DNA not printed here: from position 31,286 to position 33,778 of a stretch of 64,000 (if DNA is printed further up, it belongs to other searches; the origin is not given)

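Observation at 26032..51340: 25-kb single-strand array of secreted hydrolase and adhesin megaproteins, with a sixfold expansion of purple-acid-phosphatase-like metallophosphatase domains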

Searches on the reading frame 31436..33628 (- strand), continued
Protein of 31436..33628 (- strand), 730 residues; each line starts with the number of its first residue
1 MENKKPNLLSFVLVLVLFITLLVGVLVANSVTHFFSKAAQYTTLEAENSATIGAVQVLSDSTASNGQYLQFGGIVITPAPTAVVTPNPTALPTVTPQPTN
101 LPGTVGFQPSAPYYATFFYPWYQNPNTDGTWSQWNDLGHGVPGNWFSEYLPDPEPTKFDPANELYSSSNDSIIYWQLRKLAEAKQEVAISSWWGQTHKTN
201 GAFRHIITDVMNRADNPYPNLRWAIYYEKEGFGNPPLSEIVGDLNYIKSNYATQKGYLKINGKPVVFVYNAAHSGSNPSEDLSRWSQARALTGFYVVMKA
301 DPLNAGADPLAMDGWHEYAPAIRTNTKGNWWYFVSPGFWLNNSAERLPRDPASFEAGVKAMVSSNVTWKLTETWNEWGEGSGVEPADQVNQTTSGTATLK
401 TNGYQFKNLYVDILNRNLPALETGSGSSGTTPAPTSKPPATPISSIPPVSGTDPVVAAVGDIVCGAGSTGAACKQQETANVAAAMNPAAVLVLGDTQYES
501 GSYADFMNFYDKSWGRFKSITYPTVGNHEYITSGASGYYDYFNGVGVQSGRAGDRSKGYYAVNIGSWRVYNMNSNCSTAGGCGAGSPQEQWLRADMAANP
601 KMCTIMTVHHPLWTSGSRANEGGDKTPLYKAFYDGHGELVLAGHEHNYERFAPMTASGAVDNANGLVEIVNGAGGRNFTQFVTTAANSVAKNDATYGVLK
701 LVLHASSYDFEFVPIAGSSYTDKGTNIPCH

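Call 30: find_encoding_contigs(protein=P0006, flank=10000, max_places=1)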
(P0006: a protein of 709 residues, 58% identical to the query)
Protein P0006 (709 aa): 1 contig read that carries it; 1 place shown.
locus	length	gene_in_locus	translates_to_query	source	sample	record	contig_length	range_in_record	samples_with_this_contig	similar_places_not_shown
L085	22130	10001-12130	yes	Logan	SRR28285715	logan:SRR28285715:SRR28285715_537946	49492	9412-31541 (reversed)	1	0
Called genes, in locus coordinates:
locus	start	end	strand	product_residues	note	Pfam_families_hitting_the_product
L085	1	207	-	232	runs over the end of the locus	PF01569:PAP2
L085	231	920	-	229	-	PF00625:Guanylate_kin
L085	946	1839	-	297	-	PF00483:NTP_transferase, PF12804:NTP_transf_3 (weak)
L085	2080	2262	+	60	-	PF00584:SecE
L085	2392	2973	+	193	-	PF02357:NusG, PF00467:KOW (weak)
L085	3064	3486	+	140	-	PF03946:Ribosomal_L11_N, PF00298:Ribosomal_L11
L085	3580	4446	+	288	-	PF00687:Ribosomal_L1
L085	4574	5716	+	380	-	-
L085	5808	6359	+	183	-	-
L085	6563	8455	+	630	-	-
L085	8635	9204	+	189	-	PF00466:Ribosomal_L10, PF27436:RL10_C (faint)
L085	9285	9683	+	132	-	PF16320:Ribosomal_L12_N, PF00542:Ribosomal_L12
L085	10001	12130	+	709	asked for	PF16317:Glyco_hydro_99, PF16402:DUF5010 (faint), PF00149:Metallophos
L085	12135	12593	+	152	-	PF27226:AF_1845 (weak)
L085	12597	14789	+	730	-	PF00149:Metallophos (weak), PF24517:CBM96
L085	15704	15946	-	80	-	-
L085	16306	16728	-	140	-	-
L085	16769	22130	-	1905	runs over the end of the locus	PF01551:Peptidase_M23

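Call 33: search_protein_families(library=ncbifam, proteins=[window:31436-33628:-], max_evalue=0.01)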
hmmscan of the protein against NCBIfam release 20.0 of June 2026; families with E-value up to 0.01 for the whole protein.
window:31436-33628:- (730 aa): 0 families

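Call 46: predict_structure(alignment_id=A1)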
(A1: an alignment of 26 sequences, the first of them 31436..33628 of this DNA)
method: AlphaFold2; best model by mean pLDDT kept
length: 730 residues; sequences in the alignment: 26
mean_pLDDT: 78.7   pTM: 0.49
mean pLDDT of the five models: 78.7, 77.1, 76.3, 76.0, 71.7
residues with pLDDT >= 90: 271; 70-90: 274; 50-70: 90; < 50: 95
segments of 3 or more residues with pLDDT < 50: 1-4, 36-50, 73-103, 131-145, 424-451
pLDDT, mean of each block of 10 residues (from residue 1): 54 85 81 51 41 66 70 44 39 34 68 92 61 43 54 68 68 88 94 87 91 88 92 86 96 94 91 74 92 94 83 91 90 87 75 93 92 72 74 67 75 91 43 31 32 88 71 84 89 80 84 87 86 80 85 87 94 80 89 92 94 83 83 96 93 93 94 86 91 94 96 91 93
secondary structure, 60 per line:
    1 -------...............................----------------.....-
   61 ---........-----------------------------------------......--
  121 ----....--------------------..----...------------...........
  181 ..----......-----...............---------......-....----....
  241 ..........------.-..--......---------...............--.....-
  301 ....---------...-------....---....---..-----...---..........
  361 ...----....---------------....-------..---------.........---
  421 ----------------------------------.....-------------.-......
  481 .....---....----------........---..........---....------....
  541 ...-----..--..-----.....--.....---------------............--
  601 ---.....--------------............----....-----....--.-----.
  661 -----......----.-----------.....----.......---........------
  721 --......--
elements in order (helices of 4 or more, strands of 3 or more residues): H8-38 E55-59 E67-71 E113-118 H125-128 H170-182 E187-192 H198-212 E222-227 H229-232 H237-250 E263-268 H278-292 E295-299 H301-304 E314-316 E324-327 E331-334 E345-347 H351-363 E368-371 E387-390 H409-417 E455-459 H475-485 E489-492 H503-510 H514-520 E521-523 H527-530 H537-543 E560-564 E567-571 H587-598 E604-608 H623-634 E639-642 E648-651 E666-671 E688-692 E697-703 E707-714 E723-728

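Call 48: fold_search(model_id=the predicted structure, library=pdb)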
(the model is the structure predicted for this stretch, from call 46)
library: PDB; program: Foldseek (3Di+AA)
matches with E <= 10: 1122; with E <= 0.001: 101
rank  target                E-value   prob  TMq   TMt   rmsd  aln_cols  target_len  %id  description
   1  1xzw_B                3.9e-13  1.00  0.28  0.47   5.3       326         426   19  Sweet potato purple acid phosphatase/phosphate complex (released 2004-12-14)
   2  2bq8                  4.6e-13  1.00  0.31  0.69   4.4       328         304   16  Crystal structure of human purple acid phosphatase with an inhibitory conformation of the repression loop (released 2005-10-24)
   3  6hwr_C                4.6e-13  1.00  0.29  0.48   5.5       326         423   18  Red kidney bean purple acid phosphatase in complex with adenosine divanadate (released 2019-04-03)
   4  1xzw_A                6.6e-13  1.00  0.28  0.47   5.3       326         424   19  Sweet potato purple acid phosphatase/phosphate complex (released 2004-12-14)
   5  8brn_B                8.2e-13  1.00  0.29  0.48   5.1       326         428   18  Crystal structure of red kidney bean purple acid phosphatase in complex with an alpha-aminonaphthylmethylphosphonic ac (released 2023-08-02)
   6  4dsy_A                8.7e-13  1.00  0.29  0.47   5.4       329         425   19  Crystal structure of red kidney bean purple acid phosphatase in complex with Maybridge fragment CC24201 (released 2012-09-19)
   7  3zk4_C                1.1e-12  1.00  0.31  0.40   4.4       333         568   19  Structure of purple acid phosphatase PPD1 isolated from yellow lupin (Lupinus luteus) seeds (released 2014-01-29)
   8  1qfc                  1.2e-12  1.00  0.29  0.69   4.4       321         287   15  STRUCTURE OF RAT PURPLE ACID PHOSPHATASE (released 2000-04-10)
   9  3zk4_A                1.6e-12  1.00  0.32  0.40   4.4       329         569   20  Structure of purple acid phosphatase PPD1 isolated from yellow lupin (Lupinus luteus) seeds (released 2014-01-29)
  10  4dhl_C                1.8e-12  1.00  0.28  0.46   5.5       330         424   17  Crystal structure of red kidney bean purple acid phosphatase in complex with Maybridge fragment MO07123 (released 2012-12-12)
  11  4dhl_A                2.1e-12  1.00  0.29  0.47   5.5       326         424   18  Crystal structure of red kidney bean purple acid phosphatase in complex with Maybridge fragment MO07123 (released 2012-12-12)
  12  3zk4_B                2.2e-12  1.00  0.31  0.39   4.5       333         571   19  Structure of purple acid phosphatase PPD1 isolated from yellow lupin (Lupinus luteus) seeds (released 2014-01-29)
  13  7ov2_A                2.4e-12  1.00  0.30  0.67   4.6       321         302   15  Crystal structure of pig purple acid phosphatase in complex with L-glutamine, (poly)ethylene glycol fragments and glyc (released 2022-01-12)
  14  2qfp_A                2.6e-12  1.00  0.30  0.50   4.4       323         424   19  Crystal structure of red kidney bean purple acid phosphatase in complex with fluoride (released 2008-10-14)
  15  4dsy_C                2.6e-12  1.00  0.30  0.49   4.4       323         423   18  Crystal structure of red kidney bean purple acid phosphatase in complex with Maybridge fragment CC24201 (released 2012-09-19)
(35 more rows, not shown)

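Call 61: search_protein_families(library=pfam, proteins=[L016:7386-9662:+, L016:9851-10870:+, L016:11084-13414:+, L016:14924-17482:+, L027:3766-6684:+, L027:10787-15178:-, L027:1155-2825:-, L016:5973-7223:+, L016:13411-14385:+], max_evalue=0.001)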
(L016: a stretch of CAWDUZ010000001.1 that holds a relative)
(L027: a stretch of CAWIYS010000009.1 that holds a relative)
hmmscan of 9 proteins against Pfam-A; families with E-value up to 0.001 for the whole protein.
L016:7386-9662:+ (758 aa): 3 families
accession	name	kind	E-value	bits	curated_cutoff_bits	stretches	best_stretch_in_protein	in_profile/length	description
PF24517.2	CBM96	-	4.3e-26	92.1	26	1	607-754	3-162/164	Carbohydrate-binding module family 96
PF00149.33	Metallophos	-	1.3e-11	45.7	21.5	1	201-359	20-191/191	Calcineurin-like phosphoesterase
PF17957.7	Big_7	-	1.5e-09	38.8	24.1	1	64-134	2-70/70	Bacterial Ig domain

L016:9851-10870:+ (339 aa): 1 family
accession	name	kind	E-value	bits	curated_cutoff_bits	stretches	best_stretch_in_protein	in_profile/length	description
PF00149.33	Metallophos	-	4.2e-09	37.5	21.5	1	93-258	29-191/191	Calcineurin-like phosphoesterase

L016:11084-13414:+ (776 aa): 2 families
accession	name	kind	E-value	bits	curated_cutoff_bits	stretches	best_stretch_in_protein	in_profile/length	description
PF24517.2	CBM96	-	1.2e-29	103.7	26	1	364-503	4-155/164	Carbohydrate-binding module family 96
PF00149.33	Metallophos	-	1.3e-06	29.4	21.5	1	74-244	32-191/191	Calcineurin-like phosphoesterase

L016:14924-17482:+ (852 aa): 3 families
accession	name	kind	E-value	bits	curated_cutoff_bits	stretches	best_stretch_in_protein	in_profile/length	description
PF24517.2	CBM96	-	1.3e-36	126.3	26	1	440-588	4-162/164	Carbohydrate-binding module family 96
PF00041.27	fn3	-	5.6e-07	30.1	25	1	350-426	2-79/84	Fibronectin type III domain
PF00149.33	Metallophos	-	1.2e-06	29.5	21.5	1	96-261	29-191/191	Calcineurin-like phosphoesterase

L027:3766-6684:+ (972 aa): 3 families
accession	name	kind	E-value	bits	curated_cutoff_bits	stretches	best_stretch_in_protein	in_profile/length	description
PF24517.2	CBM96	-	1.8e-29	103.1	26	1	186-331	6-164/164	Carbohydrate-binding module family 96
PF16317.11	Glyco_hydro_99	-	5.7e-11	42.6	33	1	412-519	57-162/341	Glycosyl hydrolase family 99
PF00149.33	Metallophos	-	3.8e-07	31.2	21.5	1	722-890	13-191/191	Calcineurin-like phosphoesterase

L027:10787-15178:- (1463 aa): 4 families
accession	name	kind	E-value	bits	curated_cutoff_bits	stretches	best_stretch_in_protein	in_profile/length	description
PF24517.2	CBM96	-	2.5e-30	105.9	26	1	1087-1236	2-163/164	Carbohydrate-binding module family 96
PF00041.27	fn3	-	8e-09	36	25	1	999-1079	2-83/84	Fibronectin type III domain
PF18370.7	RGI_lyase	-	5.4e-06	27.1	27.8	0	924-980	21-78/86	Rhamnogalacturonan I lyases beta-sheet domain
PF00149.33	Metallophos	-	8.8e-06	26.7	21.5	1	609-814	3-190/191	Calcineurin-like phosphoesterase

L027:1155-2825:- (556 aa): 2 families
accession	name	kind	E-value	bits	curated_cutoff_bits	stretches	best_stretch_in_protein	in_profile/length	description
PF24517.2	CBM96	-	1.5e-32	113.1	26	1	405-553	3-163/164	Carbohydrate-binding module family 96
PF00149.33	Metallophos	-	0.00031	21.7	21.5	1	86-242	34-190/191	Calcineurin-like phosphoesterase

L016:5973-7223:+ (416 aa): 3 families
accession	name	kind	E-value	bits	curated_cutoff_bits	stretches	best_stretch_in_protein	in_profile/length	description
PF16317.11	Glyco_hydro_99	-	5.9e-16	59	33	1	107-348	58-308/341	Glycosyl hydrolase family 99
PF03659.20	Glyco_hydro_71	-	1e-12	48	34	1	119-350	15-244/375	Glycosyl hydrolase family 71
PF14307.12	Glyco_tran_WbsX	-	5.9e-07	29.7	25.1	1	325-357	317-349/350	Glycosyltransferase WbsX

L016:13411-14385:+ (324 aa): 1 family
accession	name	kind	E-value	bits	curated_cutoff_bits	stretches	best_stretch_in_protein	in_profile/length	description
PF24517.2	CBM96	-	9.1e-30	104.1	26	1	171-311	3-155/164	Carbohydrate-binding module family 96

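Call 71: search_protein_families(library=pfam, proteins=[L058:9272-10795:+, L058:10940-12463:-, L058:7917-9338:-, L058:6937-8034:-, L013:2914-3918:+, L013:1967-2917:+, L013:3915-4943:-, L082:12238-12720:+, L085:12135-12593:+, L058:12187-13731:-], max_evalue=0.001)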
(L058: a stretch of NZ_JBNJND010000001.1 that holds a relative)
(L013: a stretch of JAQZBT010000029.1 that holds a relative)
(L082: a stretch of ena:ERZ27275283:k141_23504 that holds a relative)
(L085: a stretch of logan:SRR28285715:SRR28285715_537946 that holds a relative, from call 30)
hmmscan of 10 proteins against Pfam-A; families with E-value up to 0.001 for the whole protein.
L058:9272-10795:+ (507 aa): 2 families
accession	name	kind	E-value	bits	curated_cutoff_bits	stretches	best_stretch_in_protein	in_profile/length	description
PF24517.2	CBM96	-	8.5e-49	166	26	1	86-239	2-164/164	Carbohydrate-binding module family 96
PF00149.33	Metallophos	-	5.3e-12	47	21.5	1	264-426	15-191/191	Calcineurin-like phosphoesterase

L058:10940-12463:- (507 aa): 1 family
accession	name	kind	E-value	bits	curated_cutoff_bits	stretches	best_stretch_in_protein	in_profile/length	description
PF02653.21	BPD_transp_2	-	3.6e-38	131.7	26.8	1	158-493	1-269/269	Branched-chain amino acid transport system / permease component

L058:7917-9338:- (473 aa): 2 families
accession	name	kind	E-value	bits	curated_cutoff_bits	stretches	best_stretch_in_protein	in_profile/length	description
PF07690.21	MFS_1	-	2.1e-36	126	33.4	2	83-322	4-236/347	Major Facilitator Superfamily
PF12832.13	MFS_1_like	-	1.3e-07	31.4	25.2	1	100-438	24-367/373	MFS_1 like family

L058:6937-8034:- (365 aa): 1 family
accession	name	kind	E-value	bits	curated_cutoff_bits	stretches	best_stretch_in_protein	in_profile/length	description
PF07676.18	PD40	-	5.6e-06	26.6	20.9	0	267-282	10-25/38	WD40-like Beta Propeller Repeat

L013:2914-3918:+ (334 aa): 1 family
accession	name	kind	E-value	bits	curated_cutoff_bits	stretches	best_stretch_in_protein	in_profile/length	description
PF00149.33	Metallophos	-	8.7e-10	39.8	21.5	1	43-235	3-191/191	Calcineurin-like phosphoesterase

L013:1967-2917:+ (316 aa): 0 families

L013:3915-4943:- (342 aa): 0 families

L082:12238-12720:+ (160 aa): 0 families

L085:12135-12593:+ (152 aa): 0 families

L058:12187-13731:- (514 aa): 4 families
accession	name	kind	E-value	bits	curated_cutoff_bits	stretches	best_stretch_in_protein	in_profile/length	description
PF00005.33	ABC_tran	-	8.6e-49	166.1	25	2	23-175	1-137/137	ABC transporter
PF13304.12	AAA_21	-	5e-09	37.1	27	0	35-56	1-22/304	AAA domain, putative AbiEii toxin, Type IV TA system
PF09818.15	ABC_ATPase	-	0.00051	19.6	23.2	0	153-220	164-230/283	P-loop domain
PF02463.25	SMC_N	-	0.00095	19.1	40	0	34-52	25-43/220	RecF/RecN/SMC N terminal domain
